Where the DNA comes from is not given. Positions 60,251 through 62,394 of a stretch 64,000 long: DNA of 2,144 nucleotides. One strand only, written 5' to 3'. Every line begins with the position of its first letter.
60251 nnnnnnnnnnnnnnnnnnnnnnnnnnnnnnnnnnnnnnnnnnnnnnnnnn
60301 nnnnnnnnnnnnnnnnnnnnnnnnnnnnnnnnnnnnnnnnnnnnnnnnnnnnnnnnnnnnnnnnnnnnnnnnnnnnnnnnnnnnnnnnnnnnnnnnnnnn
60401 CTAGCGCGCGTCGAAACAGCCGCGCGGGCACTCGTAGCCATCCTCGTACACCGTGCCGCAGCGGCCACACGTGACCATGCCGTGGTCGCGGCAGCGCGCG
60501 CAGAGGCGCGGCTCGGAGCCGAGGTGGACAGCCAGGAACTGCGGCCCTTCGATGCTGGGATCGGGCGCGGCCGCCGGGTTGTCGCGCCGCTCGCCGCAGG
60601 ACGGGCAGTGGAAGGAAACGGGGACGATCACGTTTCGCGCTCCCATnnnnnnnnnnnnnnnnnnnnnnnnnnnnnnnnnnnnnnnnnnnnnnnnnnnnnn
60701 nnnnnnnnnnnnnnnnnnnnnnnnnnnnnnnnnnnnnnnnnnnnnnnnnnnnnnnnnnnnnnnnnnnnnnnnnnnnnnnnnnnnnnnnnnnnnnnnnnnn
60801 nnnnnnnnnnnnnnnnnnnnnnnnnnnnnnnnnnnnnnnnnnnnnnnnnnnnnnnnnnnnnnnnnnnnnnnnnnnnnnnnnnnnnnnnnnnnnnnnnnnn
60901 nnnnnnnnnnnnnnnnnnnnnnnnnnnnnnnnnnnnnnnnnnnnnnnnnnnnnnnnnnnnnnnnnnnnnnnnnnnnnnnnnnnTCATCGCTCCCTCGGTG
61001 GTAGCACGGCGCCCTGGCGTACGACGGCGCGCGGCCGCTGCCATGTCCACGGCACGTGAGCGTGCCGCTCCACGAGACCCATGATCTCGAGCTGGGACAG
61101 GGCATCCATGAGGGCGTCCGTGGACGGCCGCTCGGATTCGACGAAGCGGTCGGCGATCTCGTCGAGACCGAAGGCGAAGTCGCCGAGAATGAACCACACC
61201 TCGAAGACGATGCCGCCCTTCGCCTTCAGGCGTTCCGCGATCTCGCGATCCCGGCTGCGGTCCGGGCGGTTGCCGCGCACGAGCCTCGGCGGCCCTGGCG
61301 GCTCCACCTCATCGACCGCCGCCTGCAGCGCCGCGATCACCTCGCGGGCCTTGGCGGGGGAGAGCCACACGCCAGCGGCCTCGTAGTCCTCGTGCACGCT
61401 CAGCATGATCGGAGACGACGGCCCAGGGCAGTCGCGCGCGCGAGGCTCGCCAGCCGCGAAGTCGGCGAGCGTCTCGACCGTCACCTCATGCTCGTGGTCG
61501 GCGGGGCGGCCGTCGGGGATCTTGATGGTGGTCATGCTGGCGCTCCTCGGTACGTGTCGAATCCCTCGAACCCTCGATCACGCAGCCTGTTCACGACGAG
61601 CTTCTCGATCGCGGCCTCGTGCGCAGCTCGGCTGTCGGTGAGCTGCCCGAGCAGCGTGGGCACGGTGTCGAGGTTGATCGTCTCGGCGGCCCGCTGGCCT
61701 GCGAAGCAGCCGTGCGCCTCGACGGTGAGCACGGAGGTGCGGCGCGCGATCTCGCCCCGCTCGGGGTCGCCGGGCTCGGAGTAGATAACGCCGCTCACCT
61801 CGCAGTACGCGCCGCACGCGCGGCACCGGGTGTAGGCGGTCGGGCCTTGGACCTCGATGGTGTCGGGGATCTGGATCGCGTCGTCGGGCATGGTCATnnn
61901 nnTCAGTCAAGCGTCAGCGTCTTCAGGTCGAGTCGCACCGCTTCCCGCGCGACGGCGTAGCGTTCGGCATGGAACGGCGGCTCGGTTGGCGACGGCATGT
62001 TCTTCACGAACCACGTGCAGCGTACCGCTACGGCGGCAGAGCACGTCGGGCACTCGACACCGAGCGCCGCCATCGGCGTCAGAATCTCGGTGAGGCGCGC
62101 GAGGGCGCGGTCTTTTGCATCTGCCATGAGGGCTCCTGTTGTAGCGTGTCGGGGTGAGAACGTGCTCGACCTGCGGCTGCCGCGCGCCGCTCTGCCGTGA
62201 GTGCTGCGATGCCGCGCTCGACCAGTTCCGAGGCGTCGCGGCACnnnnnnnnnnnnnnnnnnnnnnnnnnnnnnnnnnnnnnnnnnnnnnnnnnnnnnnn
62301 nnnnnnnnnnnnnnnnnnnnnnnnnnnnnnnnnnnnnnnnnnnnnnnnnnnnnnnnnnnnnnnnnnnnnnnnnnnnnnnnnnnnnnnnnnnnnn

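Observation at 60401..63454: Radical SAM enzyme translationally coupled to the integrase and heading a 3-kb accessory operon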

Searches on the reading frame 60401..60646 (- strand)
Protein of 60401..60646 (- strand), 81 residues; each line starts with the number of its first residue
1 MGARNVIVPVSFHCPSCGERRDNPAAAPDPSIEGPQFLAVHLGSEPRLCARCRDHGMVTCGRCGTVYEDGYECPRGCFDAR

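Call 5: search_protein_families(library=pfam, proteins=[window:60401-60646:-], max_evalue=0.1)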
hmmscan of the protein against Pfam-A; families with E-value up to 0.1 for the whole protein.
window:60401-60646:- (81 aa): 5 families
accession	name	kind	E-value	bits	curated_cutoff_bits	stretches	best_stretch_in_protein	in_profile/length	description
PF00301.25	Rubredoxin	-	0.032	14.7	23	0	8-22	31-45/47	Rubredoxin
PF15008.12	DUF4518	-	0.04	13.6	27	1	50-79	217-244/271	Domain of unknown function (DUF4518)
PF23165.1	zf-C2H2_FBX41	-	0.061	13.3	24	1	11-21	2-12/30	F-box only protein 41 C2H2 zinc finger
PF24446.1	DUF7565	-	0.074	13.9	27.1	1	48-79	20-51/92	Family of unknown function (DUF7565)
PF08271.17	Zn_Ribbon_TF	-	0.075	13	29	0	54-70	16-32/43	TFIIB zinc-binding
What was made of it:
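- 60401..60646 (-): Cys-rich ORF of 76-81 aa with three CxxC motifs and one CxxxC. Only weak zinc-ribbon-like hits (call 5).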

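Call 6: search_protein_families(library=phrogs, proteins=[window:60401-60646:-], max_evalue=0.01)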
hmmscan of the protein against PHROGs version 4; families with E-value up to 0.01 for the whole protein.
window:60401-60646:- (81 aa): 1 family
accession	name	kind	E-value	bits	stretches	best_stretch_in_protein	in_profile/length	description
phrog_23920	-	unknown function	0.0073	17.3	0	49-67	18-36/62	-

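Call 10: search_protein_families(library=ncbifam, proteins=[window:60401-60646:-], max_evalue=0.1)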
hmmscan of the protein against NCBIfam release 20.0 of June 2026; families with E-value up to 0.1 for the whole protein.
window:60401-60646:- (81 aa): 1 family
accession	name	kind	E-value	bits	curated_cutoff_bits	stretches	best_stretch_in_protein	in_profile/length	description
NF011482.0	PRK14892.1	equivalog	0.0091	15.9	109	0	6-19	16-29/101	putative transcription elongation factor Elf1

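Call 11: search_protein_families(library=padloc, proteins=[window:60401-60646:-], max_evalue=0.1)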
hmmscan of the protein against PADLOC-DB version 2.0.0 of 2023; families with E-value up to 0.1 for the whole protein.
window:60401-60646:- (81 aa): 0 families

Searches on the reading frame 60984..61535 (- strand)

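Call 5: search_protein_families(library=pfam, proteins=[window:60984-61535:-], max_evalue=0.1)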
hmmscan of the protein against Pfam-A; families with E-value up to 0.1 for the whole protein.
window:60984-61535:- (183 aa): 3 families
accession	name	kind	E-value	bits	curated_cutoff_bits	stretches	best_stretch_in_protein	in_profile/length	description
PF21848.1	DUF6907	-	0.029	15.3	26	1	45-78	76-108/116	Domain of unknown function (DUF6907)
PF17782.7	DprA_WH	-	0.069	13.6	22.9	0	138-159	38-59/61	DprA winged helix domain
PF11367.14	Tail_completion_gp17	-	0.075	13.6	24.5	0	60-103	68-111/124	Tail completion protein gp17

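Call 6: search_protein_families(library=phrogs, proteins=[window:60984-61535:-], max_evalue=0.01)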
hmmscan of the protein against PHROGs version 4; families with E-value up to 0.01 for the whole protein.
window:60984-61535:- (183 aa): 0 families

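Call 10: search_protein_families(library=ncbifam, proteins=[window:60984-61535:-], max_evalue=0.1)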
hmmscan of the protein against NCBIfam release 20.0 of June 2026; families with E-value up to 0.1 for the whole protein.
window:60984-61535:- (183 aa): 0 families

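Call 11: search_protein_families(library=padloc, proteins=[window:60984-61535:-], max_evalue=0.1)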
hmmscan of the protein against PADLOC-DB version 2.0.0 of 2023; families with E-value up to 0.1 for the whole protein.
window:60984-61535:- (183 aa): 0 families

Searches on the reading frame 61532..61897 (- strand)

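Call 5: search_protein_families(library=pfam, proteins=[window:61532-61897:-], max_evalue=0.1)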
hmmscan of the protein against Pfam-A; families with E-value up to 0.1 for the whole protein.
window:61532-61897:- (121 aa): 1 family
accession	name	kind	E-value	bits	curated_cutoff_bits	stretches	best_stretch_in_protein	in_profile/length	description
PF02195.25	ParB_N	-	0.089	13.3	26.3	0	69-100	63-94/95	ParB N-terminal domain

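Call 6: search_protein_families(library=phrogs, proteins=[window:61532-61897:-], max_evalue=0.01)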
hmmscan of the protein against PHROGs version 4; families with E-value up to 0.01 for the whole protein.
window:61532-61897:- (121 aa): 0 families

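Call 10: search_protein_families(library=ncbifam, proteins=[window:61532-61897:-], max_evalue=0.1)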
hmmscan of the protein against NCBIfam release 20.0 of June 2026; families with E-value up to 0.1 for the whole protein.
window:61532-61897:- (121 aa): 0 families

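Call 11: search_protein_families(library=padloc, proteins=[window:61532-61897:-], max_evalue=0.1)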
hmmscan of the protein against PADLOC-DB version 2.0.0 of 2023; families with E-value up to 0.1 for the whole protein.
window:61532-61897:- (121 aa): 0 families

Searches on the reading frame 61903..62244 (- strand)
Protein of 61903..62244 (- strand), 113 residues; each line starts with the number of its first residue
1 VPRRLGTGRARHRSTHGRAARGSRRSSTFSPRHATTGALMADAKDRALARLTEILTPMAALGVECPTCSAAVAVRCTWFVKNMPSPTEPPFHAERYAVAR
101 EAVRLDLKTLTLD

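Call 5: search_protein_families(library=pfam, proteins=[window:61903-62244:-], max_evalue=0.1)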
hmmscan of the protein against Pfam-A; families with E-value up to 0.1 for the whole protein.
window:61903-62244:- (113 aa): 1 family
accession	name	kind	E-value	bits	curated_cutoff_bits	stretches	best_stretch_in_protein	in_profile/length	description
PF24623.2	Phage_zn_bind_8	-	1.6e-07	31.3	24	1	57-102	6-48/57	Putative DNA-binding phage zinc finger domain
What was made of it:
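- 61903..62127 (-): Small zinc-finger protein, 74 aa, or 56 aa from the alternative start. Pfam PF24623 Phage_zn_bind_8, E = 1.6e-7, above the curated cutoff (call 5).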

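Call 6: search_protein_families(library=phrogs, proteins=[window:61903-62244:-], max_evalue=0.01)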
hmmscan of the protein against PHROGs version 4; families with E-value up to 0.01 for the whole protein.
window:61903-62244:- (113 aa): 0 families

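Call 10: search_protein_families(library=ncbifam, proteins=[window:61903-62244:-], max_evalue=0.1)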
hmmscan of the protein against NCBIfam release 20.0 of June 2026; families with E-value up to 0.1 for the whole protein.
window:61903-62244:- (113 aa): 0 families

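Call 11: search_protein_families(library=padloc, proteins=[window:61903-62244:-], max_evalue=0.1)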
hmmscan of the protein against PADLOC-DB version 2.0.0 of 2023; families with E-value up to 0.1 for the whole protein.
window:61903-62244:- (113 aa): 0 families
